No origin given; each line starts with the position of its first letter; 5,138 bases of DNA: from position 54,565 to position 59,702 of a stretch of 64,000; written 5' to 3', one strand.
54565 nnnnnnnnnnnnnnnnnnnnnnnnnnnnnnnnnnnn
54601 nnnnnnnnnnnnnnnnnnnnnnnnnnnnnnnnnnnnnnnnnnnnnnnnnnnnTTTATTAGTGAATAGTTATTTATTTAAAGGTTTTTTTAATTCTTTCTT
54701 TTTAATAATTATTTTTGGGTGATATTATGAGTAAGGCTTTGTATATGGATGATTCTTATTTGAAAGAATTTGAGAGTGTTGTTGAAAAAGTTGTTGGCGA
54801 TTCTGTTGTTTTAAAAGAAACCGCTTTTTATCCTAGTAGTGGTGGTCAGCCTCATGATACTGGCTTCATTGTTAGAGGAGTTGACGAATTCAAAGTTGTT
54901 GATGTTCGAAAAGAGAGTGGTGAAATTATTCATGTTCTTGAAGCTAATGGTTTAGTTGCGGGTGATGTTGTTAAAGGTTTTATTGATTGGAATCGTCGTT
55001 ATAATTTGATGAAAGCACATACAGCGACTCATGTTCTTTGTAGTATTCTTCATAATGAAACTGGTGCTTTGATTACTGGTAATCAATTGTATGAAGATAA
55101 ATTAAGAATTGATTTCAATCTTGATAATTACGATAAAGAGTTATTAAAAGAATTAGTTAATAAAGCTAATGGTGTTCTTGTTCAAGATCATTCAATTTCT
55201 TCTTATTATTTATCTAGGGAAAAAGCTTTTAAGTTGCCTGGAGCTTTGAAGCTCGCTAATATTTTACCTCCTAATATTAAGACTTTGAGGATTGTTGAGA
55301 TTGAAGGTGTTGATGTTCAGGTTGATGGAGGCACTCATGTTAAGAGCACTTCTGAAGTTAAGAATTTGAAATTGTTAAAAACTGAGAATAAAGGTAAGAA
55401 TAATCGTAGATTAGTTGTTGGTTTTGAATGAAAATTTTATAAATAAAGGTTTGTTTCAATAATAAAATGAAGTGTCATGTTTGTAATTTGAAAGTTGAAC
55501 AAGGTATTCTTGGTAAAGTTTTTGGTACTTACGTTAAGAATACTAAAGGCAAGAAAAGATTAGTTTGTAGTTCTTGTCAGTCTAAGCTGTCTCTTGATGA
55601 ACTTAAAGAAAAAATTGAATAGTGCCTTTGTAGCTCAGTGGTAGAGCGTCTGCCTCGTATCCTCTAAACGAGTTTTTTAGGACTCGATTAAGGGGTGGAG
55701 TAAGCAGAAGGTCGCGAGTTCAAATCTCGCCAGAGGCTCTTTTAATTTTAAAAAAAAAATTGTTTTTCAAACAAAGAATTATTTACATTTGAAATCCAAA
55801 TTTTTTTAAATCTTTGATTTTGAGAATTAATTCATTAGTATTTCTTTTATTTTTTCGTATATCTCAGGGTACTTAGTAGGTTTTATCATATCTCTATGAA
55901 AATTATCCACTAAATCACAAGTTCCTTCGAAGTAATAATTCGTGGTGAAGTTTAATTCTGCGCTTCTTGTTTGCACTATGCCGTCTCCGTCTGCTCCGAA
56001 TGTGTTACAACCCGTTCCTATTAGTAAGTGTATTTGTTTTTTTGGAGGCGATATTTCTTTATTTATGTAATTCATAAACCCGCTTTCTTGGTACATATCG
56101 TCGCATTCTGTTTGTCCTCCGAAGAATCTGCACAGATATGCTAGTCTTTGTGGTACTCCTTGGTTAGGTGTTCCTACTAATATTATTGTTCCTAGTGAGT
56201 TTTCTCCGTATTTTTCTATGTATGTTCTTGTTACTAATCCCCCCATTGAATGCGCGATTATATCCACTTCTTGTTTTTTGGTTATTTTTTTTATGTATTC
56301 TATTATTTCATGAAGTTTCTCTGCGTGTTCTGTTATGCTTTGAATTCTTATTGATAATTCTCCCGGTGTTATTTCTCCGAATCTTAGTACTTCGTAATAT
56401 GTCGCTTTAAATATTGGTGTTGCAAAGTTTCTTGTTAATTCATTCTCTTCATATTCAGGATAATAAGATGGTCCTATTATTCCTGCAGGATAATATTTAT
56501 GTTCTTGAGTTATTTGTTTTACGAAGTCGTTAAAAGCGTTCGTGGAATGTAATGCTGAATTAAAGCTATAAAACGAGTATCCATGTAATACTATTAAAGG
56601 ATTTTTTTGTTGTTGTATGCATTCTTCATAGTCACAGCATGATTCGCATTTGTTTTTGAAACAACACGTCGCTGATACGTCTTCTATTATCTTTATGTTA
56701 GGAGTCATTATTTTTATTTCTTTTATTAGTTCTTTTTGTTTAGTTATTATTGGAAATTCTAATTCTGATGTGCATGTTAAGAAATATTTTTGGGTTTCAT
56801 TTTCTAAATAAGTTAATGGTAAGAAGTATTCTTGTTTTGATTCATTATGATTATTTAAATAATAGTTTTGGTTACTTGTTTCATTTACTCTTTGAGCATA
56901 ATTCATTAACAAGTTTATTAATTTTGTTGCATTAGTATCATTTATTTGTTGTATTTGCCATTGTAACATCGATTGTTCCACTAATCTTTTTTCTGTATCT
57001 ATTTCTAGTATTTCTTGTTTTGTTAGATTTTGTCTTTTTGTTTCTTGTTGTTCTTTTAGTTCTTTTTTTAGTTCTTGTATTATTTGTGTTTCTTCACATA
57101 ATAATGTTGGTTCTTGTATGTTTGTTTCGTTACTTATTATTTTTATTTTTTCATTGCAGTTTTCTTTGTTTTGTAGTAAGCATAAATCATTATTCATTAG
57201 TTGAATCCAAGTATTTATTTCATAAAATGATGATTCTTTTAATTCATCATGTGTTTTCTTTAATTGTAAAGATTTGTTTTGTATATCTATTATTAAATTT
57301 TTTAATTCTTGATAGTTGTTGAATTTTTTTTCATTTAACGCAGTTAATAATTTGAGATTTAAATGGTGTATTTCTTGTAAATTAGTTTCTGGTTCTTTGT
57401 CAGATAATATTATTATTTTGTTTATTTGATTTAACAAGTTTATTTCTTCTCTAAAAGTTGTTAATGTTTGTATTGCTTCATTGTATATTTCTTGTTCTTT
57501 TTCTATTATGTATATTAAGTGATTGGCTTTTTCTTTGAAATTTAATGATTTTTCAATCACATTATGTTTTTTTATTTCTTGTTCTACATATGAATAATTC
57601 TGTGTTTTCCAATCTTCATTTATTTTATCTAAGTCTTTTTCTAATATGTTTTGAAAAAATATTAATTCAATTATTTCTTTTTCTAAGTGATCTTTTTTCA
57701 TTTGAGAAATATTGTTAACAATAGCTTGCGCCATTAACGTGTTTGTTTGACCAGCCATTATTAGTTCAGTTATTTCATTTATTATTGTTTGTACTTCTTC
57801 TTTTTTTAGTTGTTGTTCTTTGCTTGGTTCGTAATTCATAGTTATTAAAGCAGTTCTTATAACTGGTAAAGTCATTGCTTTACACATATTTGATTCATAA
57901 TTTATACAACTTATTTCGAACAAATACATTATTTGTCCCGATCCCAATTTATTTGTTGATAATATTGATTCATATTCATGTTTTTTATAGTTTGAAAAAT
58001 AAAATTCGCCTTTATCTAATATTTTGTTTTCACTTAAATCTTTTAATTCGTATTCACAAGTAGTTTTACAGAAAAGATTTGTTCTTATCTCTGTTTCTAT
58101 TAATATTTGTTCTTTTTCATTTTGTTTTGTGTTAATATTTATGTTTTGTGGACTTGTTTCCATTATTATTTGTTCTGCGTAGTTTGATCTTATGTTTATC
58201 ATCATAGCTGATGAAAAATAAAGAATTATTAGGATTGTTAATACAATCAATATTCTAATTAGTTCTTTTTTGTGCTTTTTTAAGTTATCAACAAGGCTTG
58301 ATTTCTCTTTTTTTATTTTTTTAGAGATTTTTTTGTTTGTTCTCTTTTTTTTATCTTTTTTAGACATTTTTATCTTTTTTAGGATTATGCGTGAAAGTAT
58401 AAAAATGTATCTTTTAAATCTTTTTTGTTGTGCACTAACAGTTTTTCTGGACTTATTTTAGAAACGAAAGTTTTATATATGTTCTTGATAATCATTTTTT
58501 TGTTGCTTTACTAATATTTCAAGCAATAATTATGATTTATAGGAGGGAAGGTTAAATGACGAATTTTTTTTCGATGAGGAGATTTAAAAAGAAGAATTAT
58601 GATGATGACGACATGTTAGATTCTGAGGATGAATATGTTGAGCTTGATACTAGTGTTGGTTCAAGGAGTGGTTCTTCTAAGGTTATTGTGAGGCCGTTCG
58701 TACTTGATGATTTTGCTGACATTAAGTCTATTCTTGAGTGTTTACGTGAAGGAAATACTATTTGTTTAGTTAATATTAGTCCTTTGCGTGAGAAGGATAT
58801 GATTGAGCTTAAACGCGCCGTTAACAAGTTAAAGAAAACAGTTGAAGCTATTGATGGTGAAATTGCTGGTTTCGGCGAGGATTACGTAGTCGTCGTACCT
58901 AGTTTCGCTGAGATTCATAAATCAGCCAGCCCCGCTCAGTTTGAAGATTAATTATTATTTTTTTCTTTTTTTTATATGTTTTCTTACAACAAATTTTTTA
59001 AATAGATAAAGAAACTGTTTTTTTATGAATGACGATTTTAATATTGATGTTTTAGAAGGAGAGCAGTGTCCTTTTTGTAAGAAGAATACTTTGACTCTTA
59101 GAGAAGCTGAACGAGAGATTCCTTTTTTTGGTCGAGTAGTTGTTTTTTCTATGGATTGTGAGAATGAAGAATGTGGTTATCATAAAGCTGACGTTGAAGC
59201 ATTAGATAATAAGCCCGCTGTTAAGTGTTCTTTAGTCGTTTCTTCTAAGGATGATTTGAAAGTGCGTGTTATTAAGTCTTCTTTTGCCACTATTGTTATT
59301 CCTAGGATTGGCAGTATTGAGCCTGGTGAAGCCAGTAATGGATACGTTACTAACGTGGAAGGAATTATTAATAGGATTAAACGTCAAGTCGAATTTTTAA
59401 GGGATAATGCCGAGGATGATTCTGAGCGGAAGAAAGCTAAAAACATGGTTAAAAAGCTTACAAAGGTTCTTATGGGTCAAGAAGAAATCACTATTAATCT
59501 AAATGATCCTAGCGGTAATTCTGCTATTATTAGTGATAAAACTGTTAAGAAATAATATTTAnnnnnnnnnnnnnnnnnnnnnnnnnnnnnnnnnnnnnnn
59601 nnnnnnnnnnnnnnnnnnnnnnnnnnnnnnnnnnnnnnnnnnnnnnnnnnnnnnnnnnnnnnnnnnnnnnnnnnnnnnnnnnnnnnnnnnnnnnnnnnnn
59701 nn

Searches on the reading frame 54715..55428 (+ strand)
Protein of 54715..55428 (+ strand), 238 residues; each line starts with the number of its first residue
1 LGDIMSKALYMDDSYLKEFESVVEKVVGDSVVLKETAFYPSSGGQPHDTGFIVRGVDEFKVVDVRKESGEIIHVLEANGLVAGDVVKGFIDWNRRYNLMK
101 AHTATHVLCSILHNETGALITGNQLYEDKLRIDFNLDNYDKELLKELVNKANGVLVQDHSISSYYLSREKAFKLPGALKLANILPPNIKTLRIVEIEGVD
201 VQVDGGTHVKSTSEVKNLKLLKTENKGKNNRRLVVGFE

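Call 39: search_protein_families(library=pfam, proteins=[window:54715-55428:+])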
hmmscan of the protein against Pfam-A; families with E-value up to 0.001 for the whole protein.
window:54715-55428:+ (238 aa): 2 families
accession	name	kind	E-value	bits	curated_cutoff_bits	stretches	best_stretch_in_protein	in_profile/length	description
PF01411.24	tRNA-synt_2c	-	9.6e-15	54.5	30.3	1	17-94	473-552/552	tRNA synthetases class II (A)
PF07973.19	tRNA_SAD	-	4.7e-14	52.5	24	1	191-233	1-43/44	Threonyl and Alanyl tRNA synthetase second additional domain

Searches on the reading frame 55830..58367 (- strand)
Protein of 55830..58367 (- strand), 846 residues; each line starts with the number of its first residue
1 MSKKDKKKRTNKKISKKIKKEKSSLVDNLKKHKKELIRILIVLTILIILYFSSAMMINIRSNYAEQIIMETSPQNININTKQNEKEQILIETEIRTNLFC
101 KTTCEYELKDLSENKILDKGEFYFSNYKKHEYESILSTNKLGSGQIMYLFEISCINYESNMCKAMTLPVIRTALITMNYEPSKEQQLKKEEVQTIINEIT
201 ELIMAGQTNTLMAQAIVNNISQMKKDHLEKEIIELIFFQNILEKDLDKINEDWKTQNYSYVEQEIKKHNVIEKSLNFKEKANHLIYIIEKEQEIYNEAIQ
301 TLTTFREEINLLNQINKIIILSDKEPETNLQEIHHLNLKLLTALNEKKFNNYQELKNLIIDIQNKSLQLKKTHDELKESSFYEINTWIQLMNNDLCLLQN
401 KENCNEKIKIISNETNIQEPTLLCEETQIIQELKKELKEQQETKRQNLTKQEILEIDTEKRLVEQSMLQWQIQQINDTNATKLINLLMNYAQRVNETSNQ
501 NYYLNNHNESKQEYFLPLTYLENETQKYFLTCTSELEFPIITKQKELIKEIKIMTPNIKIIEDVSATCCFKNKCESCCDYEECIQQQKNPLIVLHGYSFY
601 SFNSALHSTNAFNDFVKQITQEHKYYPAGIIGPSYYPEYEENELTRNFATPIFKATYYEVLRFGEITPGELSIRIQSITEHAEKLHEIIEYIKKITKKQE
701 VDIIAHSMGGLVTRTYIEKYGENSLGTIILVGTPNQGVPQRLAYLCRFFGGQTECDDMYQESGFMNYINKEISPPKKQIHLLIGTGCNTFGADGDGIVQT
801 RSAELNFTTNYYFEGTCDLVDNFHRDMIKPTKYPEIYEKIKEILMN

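Call 39: search_protein_families(library=pfam, proteins=[window:55830-58367:-])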
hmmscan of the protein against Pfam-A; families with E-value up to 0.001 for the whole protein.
window:55830-58367:- (846 aa): 8 families
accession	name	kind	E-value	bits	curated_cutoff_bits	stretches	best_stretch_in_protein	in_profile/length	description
PF07819.20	PGAP1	-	6e-09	36.4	24.3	1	676-742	63-136/233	PGAP1-like alpha/beta domain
PF24096.1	DUF7379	-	2e-07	31.6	33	1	682-738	54-115/191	Domain of unknown function (DUF7379)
PF02089.21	Palm_thioest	-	2.7e-07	31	26.8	1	676-769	49-140/254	Palmitoyl protein thioesterase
PF01674.24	Lipase_2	-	3.4e-07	30.5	20.3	1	680-720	56-96/219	Lipase (class 2)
PF00561.26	Abhydrolase_1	-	2.5e-06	27.8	25.8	1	681-748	51-123/245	alpha/beta hydrolase fold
PF12146.15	Hydrolase_4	-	1.4e-05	25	27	1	673-732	50-108/239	Serine aminopeptidase, S33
PF05990.18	DUF900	-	0.00069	19.6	20.5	0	677-718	72-113/232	Alpha/beta hydrolase of unknown function (DUF900)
PF05057.20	DUF676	-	0.00081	19.4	20.3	0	685-721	63-100/217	Putative serine esterase (DUF676)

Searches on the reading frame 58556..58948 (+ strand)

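Call 40: search_protein_families(library=pfam, proteins=[window:58556-58948:+], max_evalue=0.01)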
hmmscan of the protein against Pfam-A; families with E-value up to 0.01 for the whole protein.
window:58556-58948:+ (131 aa): 1 family
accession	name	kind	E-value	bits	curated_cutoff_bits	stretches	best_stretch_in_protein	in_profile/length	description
PF04472.17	SepF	-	1.3e-10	41.8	27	1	48-120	4-72/72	Cell division protein SepF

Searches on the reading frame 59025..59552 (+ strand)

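Call 39: search_protein_families(library=pfam, proteins=[window:59025-59552:+])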
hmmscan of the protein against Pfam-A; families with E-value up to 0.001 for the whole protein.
window:59025-59552:+ (176 aa): 2 families
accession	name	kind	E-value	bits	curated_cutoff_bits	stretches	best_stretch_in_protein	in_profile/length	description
PF22794.1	jr-ZPR1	-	1.3e-19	70.8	27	1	76-170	1-98/125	ZPR1 jelly-roll domain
PF03367.19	Zn_ribbon_ZPR1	-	6.8e-07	29.1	23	1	13-58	7-49/56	ZPR1 zinc-finger domain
